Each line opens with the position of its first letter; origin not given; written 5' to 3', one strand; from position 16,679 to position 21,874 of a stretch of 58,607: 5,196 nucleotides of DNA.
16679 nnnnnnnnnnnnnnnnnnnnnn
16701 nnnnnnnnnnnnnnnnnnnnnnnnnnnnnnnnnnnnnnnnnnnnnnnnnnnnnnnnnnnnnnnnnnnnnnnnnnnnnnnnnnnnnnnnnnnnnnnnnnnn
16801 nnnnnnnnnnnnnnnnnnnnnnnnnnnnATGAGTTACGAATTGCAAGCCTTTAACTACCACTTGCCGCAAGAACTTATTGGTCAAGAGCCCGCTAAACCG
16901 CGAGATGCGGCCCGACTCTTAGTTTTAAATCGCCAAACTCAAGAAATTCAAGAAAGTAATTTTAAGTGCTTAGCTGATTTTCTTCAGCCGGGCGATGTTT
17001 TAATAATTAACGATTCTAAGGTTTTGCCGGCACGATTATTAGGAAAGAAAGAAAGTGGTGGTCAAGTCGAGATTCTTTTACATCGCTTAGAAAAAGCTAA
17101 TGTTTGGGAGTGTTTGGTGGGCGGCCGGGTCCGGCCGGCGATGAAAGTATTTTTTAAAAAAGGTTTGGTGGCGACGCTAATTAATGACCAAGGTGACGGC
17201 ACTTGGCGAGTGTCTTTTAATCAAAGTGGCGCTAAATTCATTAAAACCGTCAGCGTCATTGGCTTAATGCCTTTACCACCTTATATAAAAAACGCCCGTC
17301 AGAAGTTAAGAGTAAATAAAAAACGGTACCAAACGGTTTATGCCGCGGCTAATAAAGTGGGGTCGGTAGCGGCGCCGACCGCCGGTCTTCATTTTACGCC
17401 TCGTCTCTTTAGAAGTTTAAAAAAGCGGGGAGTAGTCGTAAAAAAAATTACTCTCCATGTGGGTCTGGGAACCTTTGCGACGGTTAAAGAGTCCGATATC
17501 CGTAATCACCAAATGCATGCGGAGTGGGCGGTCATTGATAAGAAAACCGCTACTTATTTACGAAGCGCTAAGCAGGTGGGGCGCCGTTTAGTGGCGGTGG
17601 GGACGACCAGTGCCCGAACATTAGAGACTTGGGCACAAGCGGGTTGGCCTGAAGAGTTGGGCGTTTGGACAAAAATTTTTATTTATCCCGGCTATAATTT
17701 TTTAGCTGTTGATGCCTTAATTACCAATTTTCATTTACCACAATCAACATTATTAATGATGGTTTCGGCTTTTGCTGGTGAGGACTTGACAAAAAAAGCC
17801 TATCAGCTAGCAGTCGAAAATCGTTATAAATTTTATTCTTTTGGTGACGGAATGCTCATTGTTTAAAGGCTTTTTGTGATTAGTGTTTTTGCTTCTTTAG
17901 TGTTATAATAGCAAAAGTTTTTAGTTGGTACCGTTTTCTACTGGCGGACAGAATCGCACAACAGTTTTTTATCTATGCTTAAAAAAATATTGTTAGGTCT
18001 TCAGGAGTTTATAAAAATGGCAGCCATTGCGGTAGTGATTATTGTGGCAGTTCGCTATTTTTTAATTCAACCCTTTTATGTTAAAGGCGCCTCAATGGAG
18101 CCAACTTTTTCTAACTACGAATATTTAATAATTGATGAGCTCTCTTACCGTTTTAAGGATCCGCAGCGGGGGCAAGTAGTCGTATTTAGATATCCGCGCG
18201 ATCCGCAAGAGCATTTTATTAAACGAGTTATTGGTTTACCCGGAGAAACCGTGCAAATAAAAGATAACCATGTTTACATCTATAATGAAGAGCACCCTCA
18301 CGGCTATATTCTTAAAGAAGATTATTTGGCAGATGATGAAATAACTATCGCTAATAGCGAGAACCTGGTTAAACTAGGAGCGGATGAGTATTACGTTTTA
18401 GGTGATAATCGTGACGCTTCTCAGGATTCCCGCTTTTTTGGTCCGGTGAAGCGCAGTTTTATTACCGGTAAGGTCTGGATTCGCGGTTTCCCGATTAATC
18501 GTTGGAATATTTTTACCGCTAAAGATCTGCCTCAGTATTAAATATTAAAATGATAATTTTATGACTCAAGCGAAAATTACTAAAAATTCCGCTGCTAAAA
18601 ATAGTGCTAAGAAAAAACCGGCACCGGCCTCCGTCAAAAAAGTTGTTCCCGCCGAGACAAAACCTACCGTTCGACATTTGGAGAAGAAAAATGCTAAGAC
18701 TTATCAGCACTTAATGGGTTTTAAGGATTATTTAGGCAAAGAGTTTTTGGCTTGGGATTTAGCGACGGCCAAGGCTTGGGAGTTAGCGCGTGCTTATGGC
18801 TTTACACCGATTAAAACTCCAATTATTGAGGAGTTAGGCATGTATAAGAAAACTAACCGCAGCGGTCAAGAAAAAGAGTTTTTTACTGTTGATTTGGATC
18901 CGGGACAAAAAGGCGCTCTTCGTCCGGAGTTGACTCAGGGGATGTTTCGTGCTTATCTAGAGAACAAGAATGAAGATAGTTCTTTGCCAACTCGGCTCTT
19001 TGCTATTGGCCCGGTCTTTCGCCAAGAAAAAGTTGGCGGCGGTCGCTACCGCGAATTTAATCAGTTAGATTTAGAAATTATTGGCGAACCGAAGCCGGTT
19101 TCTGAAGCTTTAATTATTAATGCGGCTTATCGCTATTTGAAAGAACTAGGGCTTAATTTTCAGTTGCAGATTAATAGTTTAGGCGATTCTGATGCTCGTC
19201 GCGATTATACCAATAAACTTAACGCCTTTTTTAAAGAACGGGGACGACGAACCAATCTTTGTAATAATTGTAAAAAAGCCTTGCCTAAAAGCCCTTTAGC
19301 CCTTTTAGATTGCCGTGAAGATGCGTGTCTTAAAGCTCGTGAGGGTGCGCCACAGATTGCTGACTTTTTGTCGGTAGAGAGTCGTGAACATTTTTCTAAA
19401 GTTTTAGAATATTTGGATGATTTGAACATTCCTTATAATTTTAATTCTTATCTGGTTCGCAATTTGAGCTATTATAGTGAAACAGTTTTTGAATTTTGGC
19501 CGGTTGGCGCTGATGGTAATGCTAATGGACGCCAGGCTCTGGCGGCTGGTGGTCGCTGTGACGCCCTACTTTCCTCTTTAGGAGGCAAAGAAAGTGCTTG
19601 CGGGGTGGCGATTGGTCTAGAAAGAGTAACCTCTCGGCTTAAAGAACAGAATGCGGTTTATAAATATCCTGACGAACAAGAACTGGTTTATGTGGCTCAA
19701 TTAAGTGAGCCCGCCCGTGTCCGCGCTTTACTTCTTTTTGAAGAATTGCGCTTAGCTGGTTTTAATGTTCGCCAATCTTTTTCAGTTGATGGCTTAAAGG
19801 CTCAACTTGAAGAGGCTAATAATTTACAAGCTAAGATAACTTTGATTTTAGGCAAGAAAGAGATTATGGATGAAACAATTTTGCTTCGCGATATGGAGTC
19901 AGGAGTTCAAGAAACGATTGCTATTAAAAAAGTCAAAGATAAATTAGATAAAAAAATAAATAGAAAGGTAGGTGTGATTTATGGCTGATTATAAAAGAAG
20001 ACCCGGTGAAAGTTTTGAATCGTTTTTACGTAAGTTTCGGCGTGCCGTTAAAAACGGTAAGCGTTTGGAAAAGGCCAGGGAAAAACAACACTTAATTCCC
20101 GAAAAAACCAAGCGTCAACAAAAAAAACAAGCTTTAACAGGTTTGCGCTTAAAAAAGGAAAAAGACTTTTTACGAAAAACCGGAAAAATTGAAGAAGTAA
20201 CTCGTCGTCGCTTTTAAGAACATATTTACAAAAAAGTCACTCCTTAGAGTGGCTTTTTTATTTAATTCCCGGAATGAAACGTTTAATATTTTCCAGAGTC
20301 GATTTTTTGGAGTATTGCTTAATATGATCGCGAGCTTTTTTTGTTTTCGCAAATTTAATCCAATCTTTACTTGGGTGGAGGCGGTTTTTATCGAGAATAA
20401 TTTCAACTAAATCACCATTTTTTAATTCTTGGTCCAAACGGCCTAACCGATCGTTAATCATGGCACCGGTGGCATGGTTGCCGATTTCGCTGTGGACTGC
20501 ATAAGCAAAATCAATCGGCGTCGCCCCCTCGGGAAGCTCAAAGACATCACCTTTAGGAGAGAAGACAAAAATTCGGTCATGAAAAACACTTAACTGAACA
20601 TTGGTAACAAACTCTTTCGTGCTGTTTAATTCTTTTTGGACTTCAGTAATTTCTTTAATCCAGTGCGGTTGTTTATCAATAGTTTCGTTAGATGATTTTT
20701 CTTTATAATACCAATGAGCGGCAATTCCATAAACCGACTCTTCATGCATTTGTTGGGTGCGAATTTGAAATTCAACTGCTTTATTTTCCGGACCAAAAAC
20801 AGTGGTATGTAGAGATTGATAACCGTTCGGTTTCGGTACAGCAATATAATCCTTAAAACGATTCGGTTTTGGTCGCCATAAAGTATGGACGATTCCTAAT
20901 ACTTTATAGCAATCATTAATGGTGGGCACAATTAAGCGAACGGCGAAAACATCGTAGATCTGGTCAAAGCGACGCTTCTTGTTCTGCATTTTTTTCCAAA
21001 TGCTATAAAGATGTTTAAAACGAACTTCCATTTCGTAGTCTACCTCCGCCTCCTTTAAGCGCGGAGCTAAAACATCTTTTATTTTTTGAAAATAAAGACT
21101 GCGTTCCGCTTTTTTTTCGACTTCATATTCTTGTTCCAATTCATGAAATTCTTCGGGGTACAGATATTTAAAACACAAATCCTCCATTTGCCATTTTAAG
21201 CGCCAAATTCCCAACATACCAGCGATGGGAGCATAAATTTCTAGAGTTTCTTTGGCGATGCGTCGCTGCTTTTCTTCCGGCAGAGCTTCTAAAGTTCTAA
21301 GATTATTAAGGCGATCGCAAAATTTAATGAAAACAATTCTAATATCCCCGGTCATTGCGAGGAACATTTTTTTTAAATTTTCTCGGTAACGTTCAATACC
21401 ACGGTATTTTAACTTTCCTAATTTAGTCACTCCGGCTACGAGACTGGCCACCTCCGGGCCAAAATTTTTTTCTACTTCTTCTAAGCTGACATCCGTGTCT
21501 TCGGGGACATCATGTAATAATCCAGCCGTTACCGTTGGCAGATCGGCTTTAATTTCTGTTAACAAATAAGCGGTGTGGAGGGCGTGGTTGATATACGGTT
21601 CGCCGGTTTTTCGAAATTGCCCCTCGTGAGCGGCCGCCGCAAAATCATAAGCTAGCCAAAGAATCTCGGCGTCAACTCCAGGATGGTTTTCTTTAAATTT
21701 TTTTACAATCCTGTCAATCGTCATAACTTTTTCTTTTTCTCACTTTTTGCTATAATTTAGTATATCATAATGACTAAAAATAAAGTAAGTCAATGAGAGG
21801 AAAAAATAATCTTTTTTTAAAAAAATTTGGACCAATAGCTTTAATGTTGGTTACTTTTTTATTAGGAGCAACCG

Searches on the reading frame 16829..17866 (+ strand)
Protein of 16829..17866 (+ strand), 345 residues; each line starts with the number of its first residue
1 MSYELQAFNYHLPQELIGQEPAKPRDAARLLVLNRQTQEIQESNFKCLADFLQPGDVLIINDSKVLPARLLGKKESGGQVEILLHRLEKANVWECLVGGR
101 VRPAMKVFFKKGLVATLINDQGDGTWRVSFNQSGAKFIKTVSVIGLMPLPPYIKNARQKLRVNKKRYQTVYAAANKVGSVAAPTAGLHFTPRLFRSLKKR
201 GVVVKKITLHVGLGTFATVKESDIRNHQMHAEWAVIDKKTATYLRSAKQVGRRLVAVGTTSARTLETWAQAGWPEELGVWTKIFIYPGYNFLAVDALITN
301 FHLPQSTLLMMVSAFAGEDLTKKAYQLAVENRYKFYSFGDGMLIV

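Call 11: search_protein_families(library=pfam, proteins=[window:16829-17866:+], max_evalue=0.001)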
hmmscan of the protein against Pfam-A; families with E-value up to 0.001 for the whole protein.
window:16829-17866:+ (345 aa): 1 family
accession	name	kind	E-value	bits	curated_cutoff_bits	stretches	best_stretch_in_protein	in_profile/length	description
PF02547.20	Queuosine_synth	-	1.3e-123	412.7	25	1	6-344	2-322/322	Queuosine biosynthesis protein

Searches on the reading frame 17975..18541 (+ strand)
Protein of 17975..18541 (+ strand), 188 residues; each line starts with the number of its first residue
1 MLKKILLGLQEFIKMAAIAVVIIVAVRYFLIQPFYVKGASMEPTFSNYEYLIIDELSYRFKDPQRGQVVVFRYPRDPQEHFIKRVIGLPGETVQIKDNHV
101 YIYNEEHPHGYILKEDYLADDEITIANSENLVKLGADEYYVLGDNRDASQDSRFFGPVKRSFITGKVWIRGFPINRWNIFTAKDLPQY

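Call 11: search_protein_families(library=pfam, proteins=[window:17975-18541:+], max_evalue=0.001)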
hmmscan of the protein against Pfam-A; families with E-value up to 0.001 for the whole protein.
window:17975-18541:+ (188 aa): 2 families
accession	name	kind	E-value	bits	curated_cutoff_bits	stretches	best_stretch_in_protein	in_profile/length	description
PF10502.14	Peptidase_S26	-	3e-47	161.1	22.9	1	10-169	2-165/168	Signal peptidase, peptidase S26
PF00717.28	Peptidase_S24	-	2.7e-05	24.3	23.3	1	35-96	39-92/116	Peptidase S24-like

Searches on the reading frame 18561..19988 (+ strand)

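Call 11: search_protein_families(library=pfam, proteins=[window:18561-19988:+], max_evalue=0.001)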
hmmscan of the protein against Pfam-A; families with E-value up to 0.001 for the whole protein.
window:18561-19988:+ (475 aa): 5 families
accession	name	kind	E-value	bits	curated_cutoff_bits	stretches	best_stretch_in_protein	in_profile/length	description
PF13393.11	tRNA-synt_His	-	2.1e-27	96.6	25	1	53-356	1-308/308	Histidyl-tRNA synthetase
PF00587.30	tRNA-synt_2b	-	8.2e-14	52.5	29.3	1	108-243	1-143/179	tRNA synthetase class II core domain (G, H, P, S and T)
PF03129.25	HGTP_anticodon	-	4e-09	36.9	21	1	376-464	2-93/94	Anticodon binding domain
PF00152.25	tRNA-synt_2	-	0.0001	21.9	25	0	144-173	92-121/308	tRNA synthetases class II (D, K and N)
PF01409.25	tRNA-synt_2d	-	0.00014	21.9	19.8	1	110-184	72-143/246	tRNA synthetases class II core domain (F)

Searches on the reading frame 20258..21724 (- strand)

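Call 11: search_protein_families(library=pfam, proteins=[window:20258-21724:-], max_evalue=0.001)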
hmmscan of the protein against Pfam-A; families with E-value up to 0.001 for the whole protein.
window:20258-21724:- (488 aa): 4 families
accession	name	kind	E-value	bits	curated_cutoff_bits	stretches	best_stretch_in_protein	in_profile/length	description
PF13328.12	HD_4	-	2.5e-47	160.9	27.2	1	25-174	1-156/156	HD domain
PF04607.23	RelA_SpoT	-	6.3e-44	149.3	27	1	235-344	2-112/113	Region found in RelA / SpoT proteins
PF02824.27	TGS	-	8.1e-20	71.1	22.2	1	385-443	1-59/60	TGS domain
PF01966.28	HD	-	7.5e-09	36.3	22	1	44-130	1-104/116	HD domain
